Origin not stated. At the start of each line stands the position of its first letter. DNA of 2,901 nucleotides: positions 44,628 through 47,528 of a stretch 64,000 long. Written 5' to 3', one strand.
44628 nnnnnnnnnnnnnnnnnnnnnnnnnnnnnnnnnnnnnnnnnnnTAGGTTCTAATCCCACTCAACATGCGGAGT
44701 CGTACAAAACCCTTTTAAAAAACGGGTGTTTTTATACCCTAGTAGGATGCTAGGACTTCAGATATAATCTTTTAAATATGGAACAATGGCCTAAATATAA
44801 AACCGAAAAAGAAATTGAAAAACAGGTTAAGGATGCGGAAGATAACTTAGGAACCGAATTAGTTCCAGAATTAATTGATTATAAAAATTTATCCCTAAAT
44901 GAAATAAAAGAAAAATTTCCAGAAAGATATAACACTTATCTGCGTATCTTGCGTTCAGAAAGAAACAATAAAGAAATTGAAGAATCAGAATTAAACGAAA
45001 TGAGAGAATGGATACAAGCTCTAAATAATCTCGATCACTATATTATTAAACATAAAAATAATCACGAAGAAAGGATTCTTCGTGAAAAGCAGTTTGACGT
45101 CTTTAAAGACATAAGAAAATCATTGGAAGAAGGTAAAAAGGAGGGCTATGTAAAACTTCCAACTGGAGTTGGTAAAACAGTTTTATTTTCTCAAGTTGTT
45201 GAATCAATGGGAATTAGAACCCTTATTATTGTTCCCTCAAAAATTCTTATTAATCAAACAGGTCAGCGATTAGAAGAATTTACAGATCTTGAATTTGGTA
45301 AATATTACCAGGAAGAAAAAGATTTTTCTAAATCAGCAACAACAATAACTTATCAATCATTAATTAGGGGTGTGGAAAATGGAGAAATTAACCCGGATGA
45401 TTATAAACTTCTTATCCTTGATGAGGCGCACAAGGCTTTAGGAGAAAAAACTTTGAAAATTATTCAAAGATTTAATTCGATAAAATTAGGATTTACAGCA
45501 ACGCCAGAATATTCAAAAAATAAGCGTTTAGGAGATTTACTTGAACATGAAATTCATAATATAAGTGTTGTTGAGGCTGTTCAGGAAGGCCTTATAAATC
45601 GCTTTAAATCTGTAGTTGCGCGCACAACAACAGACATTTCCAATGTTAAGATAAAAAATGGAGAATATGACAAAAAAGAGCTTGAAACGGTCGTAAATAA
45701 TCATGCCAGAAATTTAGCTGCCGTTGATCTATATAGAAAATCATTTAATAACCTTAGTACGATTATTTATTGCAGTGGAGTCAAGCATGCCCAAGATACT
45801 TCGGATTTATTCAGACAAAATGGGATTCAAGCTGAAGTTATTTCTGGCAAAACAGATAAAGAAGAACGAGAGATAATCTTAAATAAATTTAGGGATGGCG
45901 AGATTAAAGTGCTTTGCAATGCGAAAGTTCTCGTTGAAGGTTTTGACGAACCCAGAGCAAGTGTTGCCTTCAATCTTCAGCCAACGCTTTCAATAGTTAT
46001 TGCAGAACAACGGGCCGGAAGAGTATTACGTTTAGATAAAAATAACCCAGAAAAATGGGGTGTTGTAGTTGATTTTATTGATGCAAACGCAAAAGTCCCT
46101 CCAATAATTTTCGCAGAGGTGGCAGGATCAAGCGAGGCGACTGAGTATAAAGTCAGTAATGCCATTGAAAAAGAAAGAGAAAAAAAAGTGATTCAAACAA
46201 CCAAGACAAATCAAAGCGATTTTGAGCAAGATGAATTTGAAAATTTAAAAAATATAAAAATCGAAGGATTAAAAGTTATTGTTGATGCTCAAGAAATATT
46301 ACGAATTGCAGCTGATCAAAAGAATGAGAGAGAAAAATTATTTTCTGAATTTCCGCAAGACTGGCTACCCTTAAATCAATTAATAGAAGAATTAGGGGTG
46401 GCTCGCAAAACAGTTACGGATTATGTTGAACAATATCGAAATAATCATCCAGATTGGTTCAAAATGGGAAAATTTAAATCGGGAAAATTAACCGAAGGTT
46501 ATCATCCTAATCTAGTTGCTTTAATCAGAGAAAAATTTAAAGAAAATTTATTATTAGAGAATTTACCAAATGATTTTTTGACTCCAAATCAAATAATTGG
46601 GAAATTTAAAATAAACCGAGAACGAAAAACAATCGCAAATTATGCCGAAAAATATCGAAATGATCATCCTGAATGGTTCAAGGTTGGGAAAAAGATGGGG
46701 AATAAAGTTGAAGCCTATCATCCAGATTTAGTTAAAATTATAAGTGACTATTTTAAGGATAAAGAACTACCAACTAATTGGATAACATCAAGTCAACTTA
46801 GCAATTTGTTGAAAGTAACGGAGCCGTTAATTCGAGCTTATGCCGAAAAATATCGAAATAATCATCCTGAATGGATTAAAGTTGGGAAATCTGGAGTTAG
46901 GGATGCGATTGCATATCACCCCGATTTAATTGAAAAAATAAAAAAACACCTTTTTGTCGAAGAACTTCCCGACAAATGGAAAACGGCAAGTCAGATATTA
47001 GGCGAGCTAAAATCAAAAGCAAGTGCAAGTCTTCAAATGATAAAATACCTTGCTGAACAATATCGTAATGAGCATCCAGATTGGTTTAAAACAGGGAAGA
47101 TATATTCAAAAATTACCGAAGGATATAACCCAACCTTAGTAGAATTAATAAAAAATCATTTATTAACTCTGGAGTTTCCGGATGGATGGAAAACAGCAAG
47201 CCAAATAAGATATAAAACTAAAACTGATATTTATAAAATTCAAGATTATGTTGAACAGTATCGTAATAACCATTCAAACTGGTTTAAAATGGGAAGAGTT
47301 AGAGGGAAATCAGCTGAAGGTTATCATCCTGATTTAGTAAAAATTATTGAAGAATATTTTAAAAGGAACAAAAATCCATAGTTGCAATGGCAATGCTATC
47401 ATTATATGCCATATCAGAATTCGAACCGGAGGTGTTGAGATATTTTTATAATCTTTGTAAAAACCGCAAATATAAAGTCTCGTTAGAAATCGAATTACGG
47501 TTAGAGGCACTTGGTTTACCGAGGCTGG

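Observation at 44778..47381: SF2 helicase carrying five tandem ~70-aa C-terminal repeats of an unrecognised motif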

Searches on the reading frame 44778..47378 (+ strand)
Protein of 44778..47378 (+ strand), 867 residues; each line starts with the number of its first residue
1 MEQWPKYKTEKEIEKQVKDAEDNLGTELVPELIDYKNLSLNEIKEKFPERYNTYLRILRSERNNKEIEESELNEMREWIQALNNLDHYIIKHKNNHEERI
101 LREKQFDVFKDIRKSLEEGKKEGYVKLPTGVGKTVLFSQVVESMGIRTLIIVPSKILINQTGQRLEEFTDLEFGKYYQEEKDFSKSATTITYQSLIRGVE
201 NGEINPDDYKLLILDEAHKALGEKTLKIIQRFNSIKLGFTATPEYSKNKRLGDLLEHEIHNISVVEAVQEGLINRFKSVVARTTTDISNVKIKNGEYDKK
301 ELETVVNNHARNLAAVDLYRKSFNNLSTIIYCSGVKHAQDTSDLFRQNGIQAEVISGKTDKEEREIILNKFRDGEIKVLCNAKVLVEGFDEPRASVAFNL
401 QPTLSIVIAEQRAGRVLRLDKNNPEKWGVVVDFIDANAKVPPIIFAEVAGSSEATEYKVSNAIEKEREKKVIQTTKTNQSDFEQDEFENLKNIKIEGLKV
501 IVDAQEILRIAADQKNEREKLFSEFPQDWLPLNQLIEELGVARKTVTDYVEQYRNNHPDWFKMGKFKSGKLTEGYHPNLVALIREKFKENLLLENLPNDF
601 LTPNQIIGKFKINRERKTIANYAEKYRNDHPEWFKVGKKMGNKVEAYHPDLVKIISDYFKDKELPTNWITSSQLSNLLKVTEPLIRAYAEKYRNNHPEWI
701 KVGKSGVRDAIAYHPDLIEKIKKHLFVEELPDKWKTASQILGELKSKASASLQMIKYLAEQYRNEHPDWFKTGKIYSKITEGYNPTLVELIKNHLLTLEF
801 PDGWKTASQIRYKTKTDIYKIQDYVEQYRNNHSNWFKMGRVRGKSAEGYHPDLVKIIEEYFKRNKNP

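Call 3: search_protein_families(library=pfam, proteins=[window:44778-47378:+], max_evalue=10)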
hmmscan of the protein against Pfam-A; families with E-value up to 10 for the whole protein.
window:44778-47378:+ (867 aa): 14 families
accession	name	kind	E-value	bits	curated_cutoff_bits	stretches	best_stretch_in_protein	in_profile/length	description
PF04851.21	ResIII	-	4.1e-24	85.8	22.5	1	101-244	4-163/164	Type III restriction enzyme, res subunit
PF00271.37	Helicase_C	-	4.3e-17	62.8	23.5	1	323-419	13-109/110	Helicase conserved C-terminal domain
PF00270.35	DEAD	-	6.8e-12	45.9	26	1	118-247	13-163/167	DEAD/DEAH box helicase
PF15088.11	NADH_dh_m_C1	-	7.5e-06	25.8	27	2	622-642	3-23/49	NADH dehydrogenase [ubiquinone] 1 subunit C1, mitochondrial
PF18766.7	SWI2_SNF2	-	1.5e-05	25.2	26.7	1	105-278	2-190/221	SWI2/SNF2 ATPase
PF16203.11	ERCC3_RAD25_C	-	0.00012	21.9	27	1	350-422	80-154/248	ERCC3/RAD25/XPB C-terminal helicase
PF13401.12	AAA_22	-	0.02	15.7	27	1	128-232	13-107/130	AAA domain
PF06056.18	Terminase_5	-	0.065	13.6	20.3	0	612-629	23-40/58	Putative ATPase subunit of terminase (gpP-like)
PF02142.27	MGS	-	0.09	13.4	24.1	1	341-381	22-66/94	MGS-like domain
PF00004.35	AAA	-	0.11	13.3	21.2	1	128-176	6-38/131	ATPase family associated with various cellular activities (AAA)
PF13411.12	MerR_1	-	0.12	12.9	21.6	0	670-692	2-24/69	MerR HTH family regulatory protein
PF15120.11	SPACA9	-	0.18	11.9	25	1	811-833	38-60/164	Sperm acrosome-associated protein 9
PF08069.17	Ribosomal_S13_N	-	0.47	11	25.4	0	692-712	18-38/60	Ribosomal S13/S15 N-terminal domain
PF07935.16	SSV1_ORF_D-335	-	0.69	10.7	22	0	819-862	2-45/68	ORF D-335-like protein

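Call 15: search_protein_families(library=ncbifam, proteins=[window:44778-47378:+], max_evalue=1)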
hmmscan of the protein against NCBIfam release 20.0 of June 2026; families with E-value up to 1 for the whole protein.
window:44778-47378:+ (867 aa): 27 families (the best 25 are shown)
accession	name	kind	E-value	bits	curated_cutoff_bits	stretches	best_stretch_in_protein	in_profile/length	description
NF053632.1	heli_RadD_YejH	equivalog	2.9e-26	91.9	720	1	101-435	3-356/573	DNA repair helicase RadD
NF045503.1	repair_heli_XPB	equivalog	5.8e-21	74.6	610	1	91-423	174-512/548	DNA repair helicase XPB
TIGR04095.1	dnd_restrict_1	equivalog_domain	1.2e-12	47.6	600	2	344-434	308-396/451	DNA phosphorothioation system restriction enzyme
NF010337.0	PRK13766.1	equivalog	1.3e-12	46.6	610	2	120-318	30-245/781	Hef nuclease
NF003673.1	PRK05298.1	equivalog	2.1e-10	39.6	743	2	105-170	14-79/653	excinuclease ABC subunit UvrB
TIGR00631.1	uvrb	equivalog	1.1e-09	37.1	750.1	2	327-396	445-514/658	excinuclease ABC subunit UvrB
NF008744.0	PRK11776.1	equivalog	4.2e-09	35.5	524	1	278-422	194-339/460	ATP-dependent RNA helicase DbpA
NF041063.1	DpdF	equivalog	7.1e-07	28.2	550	2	329-376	381-429/813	protein DpdF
TIGR00614.1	recQ_fam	subfamily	1e-06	27.8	219.8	1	285-388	184-289/470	RecQ family ATP-dependent DNA helicase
NF053631.1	RNA_helic_CshA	equivalog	6.2e-06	25.3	646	1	279-419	189-331/434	degradosome RNA helicase CshA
NF053711.1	RNA_heli_RhlE1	exception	1.8e-05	23.7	750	1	327-407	246-324/434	RNA helicase RhlE1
NF008394.0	PRK11192.1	equivalog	4.8e-05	22.4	507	1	325-415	247-337/441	ATP-dependent RNA helicase SrmB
TIGR01389.1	recQ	equivalog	0.00018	20.1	640.2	1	288-396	187-295/591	DNA helicase RecQ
NF008279.0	PRK11057.1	equivalog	0.0009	17.8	1015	1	286-394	197-305/608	ATP-dependent DNA helicase RecQ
NF008168.0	PRK10917.2-2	equivalog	0.0017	16.7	718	1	348-396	610-658/795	ATP-dependent DNA helicase RecG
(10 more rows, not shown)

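Call 25: search_solved_structures(query=window:44778-47378:+, max_evalue=0.001)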
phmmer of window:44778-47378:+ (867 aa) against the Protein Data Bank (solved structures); distinct sequences matched with E-value up to 0.001: 43.
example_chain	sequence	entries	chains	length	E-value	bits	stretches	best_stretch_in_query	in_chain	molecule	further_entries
6p4f_A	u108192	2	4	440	1.3e-23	86.3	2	120-308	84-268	DNA-dependent ATPase XPBII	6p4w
5tnu_A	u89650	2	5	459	1.5e-23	86.1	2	120-308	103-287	DNA-dependent ATPase XPBII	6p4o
7clg_A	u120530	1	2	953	1.2e-21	79.8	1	105-451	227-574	Putative helicase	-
6p66_A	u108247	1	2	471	3.1e-17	65.2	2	120-274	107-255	DNA repair protein RAD25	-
2fwr_A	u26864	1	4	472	3.1e-17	65.2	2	120-274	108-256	DNA repair protein RAD25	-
6jde_B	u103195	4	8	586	9.1e-11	43.8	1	327-422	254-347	Putative DNA repair helicase RadD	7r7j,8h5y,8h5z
2fz4_A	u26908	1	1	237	1.3e-08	36.7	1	120-245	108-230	DNA repair protein RAD25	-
1wp9_A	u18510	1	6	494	1.7e-08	36.2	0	125-249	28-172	ATP-dependent RNA helicase, putative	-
2fzl_A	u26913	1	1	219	9.3e-07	30.5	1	354-425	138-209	DNA repair protein RAD25, XPB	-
1c4o_A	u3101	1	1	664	1.2e-05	26.8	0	115-190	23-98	DNA NUCLEOTIDE EXCISION REPAIR ENZYME UVRB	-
1d2m_A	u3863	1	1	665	1.2e-05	26.8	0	115-190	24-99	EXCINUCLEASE ABC SUBUNIT B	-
3h1t_A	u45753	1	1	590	1.5e-05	26.5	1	114-435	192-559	Type I site-specific restriction-modification system, R (Restriction) subunit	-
2rb4_A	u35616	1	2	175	1.8e-05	26.3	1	327-401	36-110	ATP-dependent RNA helicase DDX25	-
2kbf_A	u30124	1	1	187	1.9e-05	26.2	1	327-434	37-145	ATP-dependent RNA helicase DBP5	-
3gfp_A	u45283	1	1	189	1.9e-05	26.2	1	327-434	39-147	DEAD box protein 5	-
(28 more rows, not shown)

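Call 49: find_related_loci(query=window:44778-47378:+, collection=genome_contigs, flank=3000)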
Query window:44778-47378:+ (867 aa) in genome_contigs; peptide patterns used: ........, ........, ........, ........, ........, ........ (x = any residue, [..] = any of these).
27 stretches matched a pattern; 1 encode a relative of the query (tblastn E <= 1e-3); 1 distinct loci.
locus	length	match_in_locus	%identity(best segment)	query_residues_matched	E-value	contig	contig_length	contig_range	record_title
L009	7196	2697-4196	58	1-511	0e+0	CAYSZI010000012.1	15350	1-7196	MAG TPA_asm: uncultured Candidatus Saccharibacteria bacterium isolate SRP142039_co2_51 genome assembly, contig: NODE_240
